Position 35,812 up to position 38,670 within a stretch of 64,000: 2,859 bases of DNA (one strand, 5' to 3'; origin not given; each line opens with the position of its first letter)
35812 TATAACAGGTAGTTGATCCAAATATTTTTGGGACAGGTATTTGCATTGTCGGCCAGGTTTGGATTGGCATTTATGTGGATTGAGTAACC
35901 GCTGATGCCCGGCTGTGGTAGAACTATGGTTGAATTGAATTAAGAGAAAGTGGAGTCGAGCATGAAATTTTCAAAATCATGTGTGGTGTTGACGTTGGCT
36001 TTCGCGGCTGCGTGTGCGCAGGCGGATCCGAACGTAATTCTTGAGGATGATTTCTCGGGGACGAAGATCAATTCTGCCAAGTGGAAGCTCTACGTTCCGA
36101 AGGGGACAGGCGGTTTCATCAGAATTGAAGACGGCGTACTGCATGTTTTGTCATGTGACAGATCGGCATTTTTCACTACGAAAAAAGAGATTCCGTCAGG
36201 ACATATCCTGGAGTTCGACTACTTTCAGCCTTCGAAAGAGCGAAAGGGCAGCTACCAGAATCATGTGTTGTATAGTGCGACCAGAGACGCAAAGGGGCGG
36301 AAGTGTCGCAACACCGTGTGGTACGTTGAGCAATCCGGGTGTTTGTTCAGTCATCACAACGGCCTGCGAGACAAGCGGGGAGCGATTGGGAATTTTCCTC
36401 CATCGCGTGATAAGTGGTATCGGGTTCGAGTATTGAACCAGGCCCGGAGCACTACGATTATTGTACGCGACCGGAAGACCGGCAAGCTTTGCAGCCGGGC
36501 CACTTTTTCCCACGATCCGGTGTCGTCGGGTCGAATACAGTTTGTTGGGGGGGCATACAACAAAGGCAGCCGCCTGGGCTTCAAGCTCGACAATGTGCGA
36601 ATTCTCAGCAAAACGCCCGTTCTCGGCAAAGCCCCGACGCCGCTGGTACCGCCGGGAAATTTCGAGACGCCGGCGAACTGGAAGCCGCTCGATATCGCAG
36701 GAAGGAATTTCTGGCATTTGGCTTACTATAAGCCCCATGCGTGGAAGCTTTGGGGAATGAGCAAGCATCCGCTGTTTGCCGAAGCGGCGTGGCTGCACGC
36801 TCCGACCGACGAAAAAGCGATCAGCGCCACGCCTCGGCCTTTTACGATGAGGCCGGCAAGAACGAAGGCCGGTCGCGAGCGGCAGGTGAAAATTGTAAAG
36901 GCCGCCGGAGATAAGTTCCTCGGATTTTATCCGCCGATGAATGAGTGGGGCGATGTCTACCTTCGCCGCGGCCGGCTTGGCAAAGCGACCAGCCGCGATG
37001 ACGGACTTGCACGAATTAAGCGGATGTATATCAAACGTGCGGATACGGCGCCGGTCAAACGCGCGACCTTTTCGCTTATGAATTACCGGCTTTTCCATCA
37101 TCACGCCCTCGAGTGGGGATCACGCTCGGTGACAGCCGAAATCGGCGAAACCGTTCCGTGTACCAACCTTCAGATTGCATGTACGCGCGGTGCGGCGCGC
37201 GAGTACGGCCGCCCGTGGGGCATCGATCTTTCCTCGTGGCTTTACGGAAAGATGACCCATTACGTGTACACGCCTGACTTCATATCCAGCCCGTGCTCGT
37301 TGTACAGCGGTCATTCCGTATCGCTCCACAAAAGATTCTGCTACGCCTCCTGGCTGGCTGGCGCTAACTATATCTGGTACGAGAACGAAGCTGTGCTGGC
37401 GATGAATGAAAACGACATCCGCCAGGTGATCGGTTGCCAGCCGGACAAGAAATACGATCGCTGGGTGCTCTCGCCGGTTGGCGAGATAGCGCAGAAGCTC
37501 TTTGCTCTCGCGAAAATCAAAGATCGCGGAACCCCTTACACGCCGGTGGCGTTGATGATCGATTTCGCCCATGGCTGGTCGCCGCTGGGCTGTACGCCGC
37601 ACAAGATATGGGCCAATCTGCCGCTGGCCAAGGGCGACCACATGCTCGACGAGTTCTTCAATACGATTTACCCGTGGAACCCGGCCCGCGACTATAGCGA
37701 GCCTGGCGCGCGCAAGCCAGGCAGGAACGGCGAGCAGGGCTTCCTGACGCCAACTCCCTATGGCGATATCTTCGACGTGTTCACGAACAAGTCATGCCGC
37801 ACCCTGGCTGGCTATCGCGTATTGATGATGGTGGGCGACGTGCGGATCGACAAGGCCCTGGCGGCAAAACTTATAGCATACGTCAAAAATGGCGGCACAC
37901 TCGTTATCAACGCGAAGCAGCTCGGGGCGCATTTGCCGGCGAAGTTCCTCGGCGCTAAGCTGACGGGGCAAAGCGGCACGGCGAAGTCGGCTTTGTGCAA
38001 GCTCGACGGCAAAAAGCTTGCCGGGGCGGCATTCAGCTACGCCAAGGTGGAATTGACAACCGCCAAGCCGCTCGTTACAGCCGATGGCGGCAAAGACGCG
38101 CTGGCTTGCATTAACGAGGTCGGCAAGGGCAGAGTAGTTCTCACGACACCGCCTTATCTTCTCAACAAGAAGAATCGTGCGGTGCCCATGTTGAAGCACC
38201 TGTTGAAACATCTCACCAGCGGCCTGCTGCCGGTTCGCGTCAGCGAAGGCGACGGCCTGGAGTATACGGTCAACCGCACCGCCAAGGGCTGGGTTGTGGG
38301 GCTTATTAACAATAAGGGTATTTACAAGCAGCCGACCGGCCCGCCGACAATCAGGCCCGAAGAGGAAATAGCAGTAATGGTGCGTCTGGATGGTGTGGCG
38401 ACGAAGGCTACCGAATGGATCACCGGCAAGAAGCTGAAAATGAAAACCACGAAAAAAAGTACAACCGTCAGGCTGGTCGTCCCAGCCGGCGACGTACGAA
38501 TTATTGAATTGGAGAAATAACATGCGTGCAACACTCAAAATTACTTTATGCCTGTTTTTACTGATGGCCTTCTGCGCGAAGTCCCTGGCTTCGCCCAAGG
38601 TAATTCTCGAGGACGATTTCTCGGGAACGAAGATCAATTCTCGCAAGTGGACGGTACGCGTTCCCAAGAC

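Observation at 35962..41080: Module swapping: the same core is fused to either a CBM9/DOMON-like or a ConA/LamG-like N-terminal module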

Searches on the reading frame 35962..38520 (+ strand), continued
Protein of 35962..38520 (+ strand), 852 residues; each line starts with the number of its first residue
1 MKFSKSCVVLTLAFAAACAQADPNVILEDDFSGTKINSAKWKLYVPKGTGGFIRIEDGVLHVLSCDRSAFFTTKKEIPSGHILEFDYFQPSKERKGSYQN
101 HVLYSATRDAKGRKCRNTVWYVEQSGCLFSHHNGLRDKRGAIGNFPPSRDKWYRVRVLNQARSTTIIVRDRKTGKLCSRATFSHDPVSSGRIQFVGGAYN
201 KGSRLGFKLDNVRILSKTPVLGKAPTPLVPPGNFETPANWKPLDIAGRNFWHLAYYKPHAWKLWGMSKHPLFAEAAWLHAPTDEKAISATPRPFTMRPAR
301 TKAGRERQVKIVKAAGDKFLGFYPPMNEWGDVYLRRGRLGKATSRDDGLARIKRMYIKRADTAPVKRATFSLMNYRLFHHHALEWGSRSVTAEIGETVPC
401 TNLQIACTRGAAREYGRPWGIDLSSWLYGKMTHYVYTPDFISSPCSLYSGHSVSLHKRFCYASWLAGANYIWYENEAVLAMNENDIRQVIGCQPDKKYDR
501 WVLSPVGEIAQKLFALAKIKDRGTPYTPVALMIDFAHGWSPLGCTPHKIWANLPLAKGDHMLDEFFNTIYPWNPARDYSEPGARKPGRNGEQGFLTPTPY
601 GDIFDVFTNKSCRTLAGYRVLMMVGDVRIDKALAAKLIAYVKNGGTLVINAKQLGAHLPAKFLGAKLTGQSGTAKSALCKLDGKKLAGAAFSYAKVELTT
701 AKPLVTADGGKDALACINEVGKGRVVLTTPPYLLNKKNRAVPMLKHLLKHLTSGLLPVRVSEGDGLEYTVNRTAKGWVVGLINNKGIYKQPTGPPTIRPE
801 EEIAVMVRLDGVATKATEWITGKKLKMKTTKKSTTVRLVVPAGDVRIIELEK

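Call 60: find_encoding_contigs(protein=P0005, flank=10000, max_places=1)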
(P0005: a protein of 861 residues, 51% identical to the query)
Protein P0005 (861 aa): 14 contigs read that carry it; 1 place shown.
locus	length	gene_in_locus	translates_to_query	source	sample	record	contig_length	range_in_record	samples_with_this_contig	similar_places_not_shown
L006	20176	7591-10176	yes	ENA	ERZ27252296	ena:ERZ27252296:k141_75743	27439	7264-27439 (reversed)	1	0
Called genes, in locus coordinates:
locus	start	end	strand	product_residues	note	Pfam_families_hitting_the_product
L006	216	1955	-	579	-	PF01979:Amidohydro_1, PF07969:Amidohydro_3 (faint), PF13382:Adenine_deam_C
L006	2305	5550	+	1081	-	PF18582:HZS_alpha, PF13442:Cytochrome_CBB3 (faint)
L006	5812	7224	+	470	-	PF00884:Sulfatase, PF01663:Phosphodiest (weak), PF16347:SGSH_C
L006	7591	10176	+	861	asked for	-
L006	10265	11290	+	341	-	PF08240:ADH_N, PF16912:Glu_dehyd_C, PF00107:ADH_zinc_N, PF13602:ADH_zinc_N_2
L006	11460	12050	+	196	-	PF07963:N_methyl, PF07596:SBP_bac_10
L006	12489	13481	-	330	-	PF01959:DHQS, PF26558:DHQS_2nd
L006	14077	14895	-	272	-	PF01791:DeoC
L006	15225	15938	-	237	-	PF04060:FeS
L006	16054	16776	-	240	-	PF02492:cobW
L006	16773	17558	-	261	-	PF00005:ABC_tran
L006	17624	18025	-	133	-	PF02082:Rrf2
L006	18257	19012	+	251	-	PF04909:Amidohydro_2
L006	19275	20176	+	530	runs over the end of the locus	PF06439:3keto-disac_hyd, PF13088:BNR_2, PF13859:BNR_3, PF02012:BNR (faint), PF15902:Sortilin-Vps10 (faint)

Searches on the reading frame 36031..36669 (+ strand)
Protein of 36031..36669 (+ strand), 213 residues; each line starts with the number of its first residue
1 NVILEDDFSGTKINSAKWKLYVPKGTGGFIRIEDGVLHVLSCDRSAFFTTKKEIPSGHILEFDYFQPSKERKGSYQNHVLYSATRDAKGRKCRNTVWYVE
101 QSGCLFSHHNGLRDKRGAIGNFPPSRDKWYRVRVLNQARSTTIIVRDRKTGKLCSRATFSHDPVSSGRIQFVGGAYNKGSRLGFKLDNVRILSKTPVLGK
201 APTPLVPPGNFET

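Call 20: search_protein_families(library=pfam, alignment_id=A3, max_evalue=10)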
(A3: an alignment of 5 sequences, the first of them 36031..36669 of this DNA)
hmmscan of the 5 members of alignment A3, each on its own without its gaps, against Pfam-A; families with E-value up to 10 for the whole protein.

A. member 1, window:36031-36669:+ (213 aa): 3 families
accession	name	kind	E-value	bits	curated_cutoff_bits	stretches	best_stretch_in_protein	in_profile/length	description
PF13385.13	Laminin_G_3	-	0.0064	17.1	27.6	1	95-194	46-143/151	Concanavalin A-like lectin/glucanases superfamily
PF06439.18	3keto-disac_hyd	-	0.071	13.6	26.8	1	14-151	10-104/187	3-keto-disaccharide hydrolase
PF25586.1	zf-CCCH_PAN3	-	1.4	9.1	25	1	88-109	2-27/29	PAN3 CCCH zinc finger domain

B. families by the number of members that match (of 5 scanned): 3 families
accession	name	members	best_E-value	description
PF06439.18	3keto-disac_hyd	2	0.034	3-keto-disaccharide hydrolase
PF13385.13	Laminin_G_3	1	0.0064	Concanavalin A-like lectin/glucanases superfamily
PF25586.1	zf-CCCH_PAN3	1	1.4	PAN3 CCCH zinc finger domain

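Call 21: search_solved_structures(query=A3, max_evalue=10)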
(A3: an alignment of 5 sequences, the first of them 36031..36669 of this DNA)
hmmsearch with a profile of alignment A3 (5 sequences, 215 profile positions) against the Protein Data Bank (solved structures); distinct sequences matched with E-value up to 10: 2.
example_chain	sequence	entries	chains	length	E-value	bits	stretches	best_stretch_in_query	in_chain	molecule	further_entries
3cqo_A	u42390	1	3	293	0.037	16.7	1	95-150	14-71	FBP32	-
3wwv_A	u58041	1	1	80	0.18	14.4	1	110-163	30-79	Stomatin operon partner protein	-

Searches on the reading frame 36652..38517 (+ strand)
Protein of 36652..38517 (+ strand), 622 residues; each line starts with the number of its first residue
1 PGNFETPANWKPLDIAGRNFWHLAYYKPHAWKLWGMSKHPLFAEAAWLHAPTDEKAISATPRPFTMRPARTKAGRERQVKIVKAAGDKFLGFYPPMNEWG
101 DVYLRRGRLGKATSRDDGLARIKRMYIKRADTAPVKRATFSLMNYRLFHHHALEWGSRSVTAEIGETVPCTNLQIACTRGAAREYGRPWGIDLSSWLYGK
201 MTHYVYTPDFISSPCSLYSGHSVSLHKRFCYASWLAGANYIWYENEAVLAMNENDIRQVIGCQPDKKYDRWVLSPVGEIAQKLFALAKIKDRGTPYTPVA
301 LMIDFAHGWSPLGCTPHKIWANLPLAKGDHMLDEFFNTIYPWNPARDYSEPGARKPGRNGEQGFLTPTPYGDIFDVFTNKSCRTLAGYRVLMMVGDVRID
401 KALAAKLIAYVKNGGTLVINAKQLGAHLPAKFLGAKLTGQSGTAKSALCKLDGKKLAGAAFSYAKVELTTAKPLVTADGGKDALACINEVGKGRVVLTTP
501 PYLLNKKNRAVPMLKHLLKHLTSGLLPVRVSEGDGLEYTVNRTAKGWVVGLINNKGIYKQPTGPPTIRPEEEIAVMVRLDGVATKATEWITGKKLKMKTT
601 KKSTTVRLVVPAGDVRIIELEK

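Call 32: search_protein_representatives(alignment_id=A2)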
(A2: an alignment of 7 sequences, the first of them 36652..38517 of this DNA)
Query: 7 sequences, 666 profile positions. Proteins with E-value up to 0.001 (for the whole library): 1638; up to 1e-10: 1086; up to 1e-30: 505. The best 150 are listed.
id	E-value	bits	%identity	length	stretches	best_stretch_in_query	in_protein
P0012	0.0e+00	1260.8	-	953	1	1-665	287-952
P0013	4.8e-260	880.8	-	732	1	1-665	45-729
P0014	4.6e-241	818.1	-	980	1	2-664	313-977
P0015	1.2e-232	790.3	-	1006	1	6-665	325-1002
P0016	7.8e-182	622.3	-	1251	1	2-665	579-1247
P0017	4.0e-163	560.5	-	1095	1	4-665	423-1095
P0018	1.6e-159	548.6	-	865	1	6-663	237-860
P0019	1.0e-155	536.0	-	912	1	6-665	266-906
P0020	7.6e-155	533.2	-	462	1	231-665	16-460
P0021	5.5e-146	503.9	-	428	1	244-665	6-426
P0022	8.3e-146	503.3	-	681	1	31-664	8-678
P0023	4.2e-143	494.3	-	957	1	2-665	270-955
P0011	9.0e-142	489.9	-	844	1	69-665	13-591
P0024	1.3e-140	486.2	-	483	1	206-664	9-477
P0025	9.3e-138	476.7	-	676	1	3-665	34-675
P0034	1.7e-116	406.4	-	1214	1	8-666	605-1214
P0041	4.2e-104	365.5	-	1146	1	4-662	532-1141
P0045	1.5e-100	353.8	-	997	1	39-665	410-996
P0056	1.0e-92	327.8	-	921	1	5-664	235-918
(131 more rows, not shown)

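Call 35: find_homologous_proteins(query=A2, max_evalue=1e-10)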
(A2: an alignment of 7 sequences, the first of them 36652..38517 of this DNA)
Query A2 (7 sequences) (622 aa, profile of the alignment): 214 proteins with E <= 1e-10 among 8000 candidates; the best 120 are listed.
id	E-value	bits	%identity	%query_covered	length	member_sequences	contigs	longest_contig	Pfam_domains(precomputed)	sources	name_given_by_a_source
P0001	2.6e-264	897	100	100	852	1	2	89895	-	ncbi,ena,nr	ncbi:MAG: hypothetical protein K8S55_08225 [Phycisphaerae bacterium]|nr:hypothetical protein [Phycis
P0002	4.7e-258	876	69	98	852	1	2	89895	-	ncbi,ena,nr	ncbi:MAG: hypothetical protein K8S55_08230 [Phycisphaerae bacterium]|nr:hypothetical protein [Phycis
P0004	2.9e-188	645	57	100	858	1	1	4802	-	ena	-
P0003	1.5e-187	643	59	99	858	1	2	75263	-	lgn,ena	-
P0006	2.6e-164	566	54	100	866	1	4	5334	-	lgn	-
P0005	9.7e-162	558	53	99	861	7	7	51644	-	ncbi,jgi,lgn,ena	-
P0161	1.9e-161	557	54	99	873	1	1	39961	-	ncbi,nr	ncbi:MAG: hypothetical protein JXQ73_11935 [Phycisphaerae bacterium]|nr:hypothetical protein [Phycis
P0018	5.0e-159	549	52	99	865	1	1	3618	-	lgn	-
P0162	3.2e-156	539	52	99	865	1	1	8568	-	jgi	jgi:hypothetical protein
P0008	2.5e-154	533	52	99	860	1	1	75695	-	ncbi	-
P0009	2.6e-154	533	52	99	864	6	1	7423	-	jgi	-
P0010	1.8e-152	527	51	99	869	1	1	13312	-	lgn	-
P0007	8.0e-148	512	51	99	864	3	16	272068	-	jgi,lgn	-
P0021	1.7e-145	504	64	66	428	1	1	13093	-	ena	-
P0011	2.8e-141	490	52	93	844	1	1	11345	-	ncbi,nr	ncbi:MAG TPA: hypothetical protein PLD23_07510, partial [Armatimonadota bacterium]|nr:hypothetical p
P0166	8.7e-86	307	34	76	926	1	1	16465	-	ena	-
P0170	2.5e-83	299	29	87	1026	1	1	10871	PF24681.2,PF13415.13,PF24981.2,PF01344.32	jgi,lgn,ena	-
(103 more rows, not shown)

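Call 43: search_protein_families(library=pfam, proteins=[P0166, P0034, P0041, P0019, P0016, P0017, P0056, P0170, P0045], max_evalue=0.01)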
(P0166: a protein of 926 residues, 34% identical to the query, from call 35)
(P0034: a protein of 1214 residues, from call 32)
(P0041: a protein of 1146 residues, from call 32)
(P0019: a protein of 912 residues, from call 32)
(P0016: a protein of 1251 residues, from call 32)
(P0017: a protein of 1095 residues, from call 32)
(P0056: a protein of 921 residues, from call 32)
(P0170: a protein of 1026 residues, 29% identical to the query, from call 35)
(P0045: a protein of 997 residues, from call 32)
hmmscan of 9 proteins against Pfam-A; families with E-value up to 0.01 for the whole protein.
P0166 (926 aa): 1 family
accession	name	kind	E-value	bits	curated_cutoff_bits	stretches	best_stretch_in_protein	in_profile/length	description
PF08532.16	Glyco_hydro_42M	-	0.0079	16.2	25.8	0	688-805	54-186/207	Beta-galactosidase trimerisation domain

P0034 (1214 aa): 8 families
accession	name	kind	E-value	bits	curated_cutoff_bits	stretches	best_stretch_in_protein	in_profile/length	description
PF13517.12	FG-GAP_3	-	3.1e-29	101.8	26.9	3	232-288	1-60/61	FG-GAP-like repeat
PF25292.1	Beta-prop_CGLA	-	5.6e-29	102.1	26.8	3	52-119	1-68/316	Lambda-carrageenase beta-propeller domain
PF01839.29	FG-GAP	-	3.3e-19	68.8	22.1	0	318-332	6-20/37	FG-GAP repeat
PF13360.13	PQQ_2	-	4.9e-19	69.3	27.6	3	151-307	3-143/233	Outer membrane protein assembly factor BamB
PF13570.13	Beta-prop_ACSF4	-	7.9e-18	65.4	133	2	26-169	126-254/329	Beta-alanine-activating enzyme, beta-propeller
PF14783.12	BBS2_Mid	-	7.9e-10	39.2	27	1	230-340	4-106/108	Ciliary BBSome complex subunit 2, middle region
PF16743.10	PliI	-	0.00015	21.9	27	0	40-68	63-91/123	Periplasmic lysozyme inhibitor of I-type lysozyme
PF21348.3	RGL11_C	-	0.00025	20.4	27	0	106-153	62-113/490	Rhamnogalacturonan lyase family 11, C-terminal domain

P0041 (1146 aa): 8 families
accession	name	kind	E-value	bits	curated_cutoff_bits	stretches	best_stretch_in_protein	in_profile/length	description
PF25292.1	Beta-prop_CGLA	-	4.3e-22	79.4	26.8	3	94-164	2-71/316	Lambda-carrageenase beta-propeller domain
PF13517.12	FG-GAP_3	-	9.5e-14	52.2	26.9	2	320-376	1-61/61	FG-GAP-like repeat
PF13570.13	Beta-prop_ACSF4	-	3.2e-11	43.7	133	1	92-254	146-292/329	Beta-alanine-activating enzyme, beta-propeller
PF13360.13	PQQ_2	-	7.4e-10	39.3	27.6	2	147-227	3-72/233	Outer membrane protein assembly factor BamB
PF01839.29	FG-GAP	-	3.8e-08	33.5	22.1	0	363-382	7-25/37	FG-GAP repeat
PF13709.12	DUF4159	-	0.001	19.1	25.9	1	905-949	42-88/202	Domain of unknown function (DUF4159)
PF08532.16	Glyco_hydro_42M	-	0.0011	18.9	25.8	1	899-946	45-89/207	Beta-galactosidase trimerisation domain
PF22369.2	GLMA_2nd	-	0.0082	16.3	27.7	0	906-947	40-81/138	GLMA-like, second domain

P0019 (912 aa): 4 families
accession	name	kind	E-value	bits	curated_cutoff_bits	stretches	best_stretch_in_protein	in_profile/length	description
PF13385.13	Laminin_G_3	-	2.1e-22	80.4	27.6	1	69-226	2-151/151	Concanavalin A-like lectin/glucanases superfamily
PF22369.2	GLMA_2nd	-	0.0004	20.5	27.7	1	663-704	40-81/138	GLMA-like, second domain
PF08532.16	Glyco_hydro_42M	-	0.00081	19.4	25.8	0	668-703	54-89/207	Beta-galactosidase trimerisation domain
PF06283.17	ThuA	-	0.0088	16.8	33.4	0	667-786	46-185/209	Trehalose utilisation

P0016 (1251 aa): 2 families
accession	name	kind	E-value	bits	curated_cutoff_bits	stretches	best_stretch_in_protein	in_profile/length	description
PF06452.16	CBM9_1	-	9.3e-14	52.2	23.4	1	313-393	104-180/185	Carbohydrate family 9 binding domain-like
PF02018.23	CBM_4_9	-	3.6e-08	34.3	25.9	1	142-259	17-128/136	Carbohydrate binding domain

P0017 (1095 aa): 1 family
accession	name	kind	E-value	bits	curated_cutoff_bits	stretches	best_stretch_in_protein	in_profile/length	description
PF06452.16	CBM9_1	-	2.8e-20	73.4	23.4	1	71-239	20-183/185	Carbohydrate family 9 binding domain-like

P0056 (921 aa): 0 families

P0170 (1026 aa): 4 families
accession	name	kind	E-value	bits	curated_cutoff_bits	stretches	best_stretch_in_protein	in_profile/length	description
PF24681.1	Kelch_KLHDC2_KLHL20_DRC7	-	9.5e-20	71.3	50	2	27-173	90-221/221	KLHDC2/KLHL20/DRC7 Kelch-repeats domain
PF01344.31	Kelch_1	-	3.4e-08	33.3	20.1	0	155-174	1-20/46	Kelch motif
PF13415.12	Kelch_3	-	1.3e-05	25.7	22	0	222-249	1-22/48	Galactose oxidase, central domain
PF24981.1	Beta-prop_ATRN-LZTR1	-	1.8e-05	24.6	50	1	117-208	1-88/289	Attractin/LZTR1 beta-propeller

P0045 (997 aa): 4 families
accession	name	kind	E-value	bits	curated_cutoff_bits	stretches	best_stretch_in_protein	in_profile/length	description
PF08305.17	NPCBM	-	9.4e-19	68.2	23.9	1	66-169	18-116/137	NPCBM/NEW2 domain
PF24157.1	DUF7408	-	0.00035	21.1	27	1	761-874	35-151/174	Domain of unknown function (DUF7408)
PF13709.12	DUF4159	-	0.00045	20.2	25.9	1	760-806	48-94/202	Domain of unknown function (DUF4159)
PF08532.16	Glyco_hydro_42M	-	0.0029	17.6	25.8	0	777-874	69-183/207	Beta-galactosidase trimerisation domain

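Call 59: find_encoding_contigs(protein=P0161, flank=10000, max_places=1)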
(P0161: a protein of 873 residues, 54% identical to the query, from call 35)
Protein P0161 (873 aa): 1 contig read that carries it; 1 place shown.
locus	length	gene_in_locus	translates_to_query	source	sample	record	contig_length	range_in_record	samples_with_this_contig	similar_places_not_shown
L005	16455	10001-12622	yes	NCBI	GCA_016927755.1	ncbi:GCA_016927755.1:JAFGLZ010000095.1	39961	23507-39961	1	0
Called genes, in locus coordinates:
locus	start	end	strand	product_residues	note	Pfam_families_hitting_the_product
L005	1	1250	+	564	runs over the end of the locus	PF06271:RDD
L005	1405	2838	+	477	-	PF09492:Pec_lyase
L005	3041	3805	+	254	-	PF23441:SDR, PF00106:adh_short, PF08659:KR, PF13561:adh_short_C2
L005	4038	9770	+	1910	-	PF13525:YfiO (faint), PF01835:MG2, PF07703:A2M_BRD, PF00207:A2M, PF07678:TED_complement, PF17973:bMG10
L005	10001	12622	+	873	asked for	-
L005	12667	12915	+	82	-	-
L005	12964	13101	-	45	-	-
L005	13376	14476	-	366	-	-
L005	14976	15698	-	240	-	-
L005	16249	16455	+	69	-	?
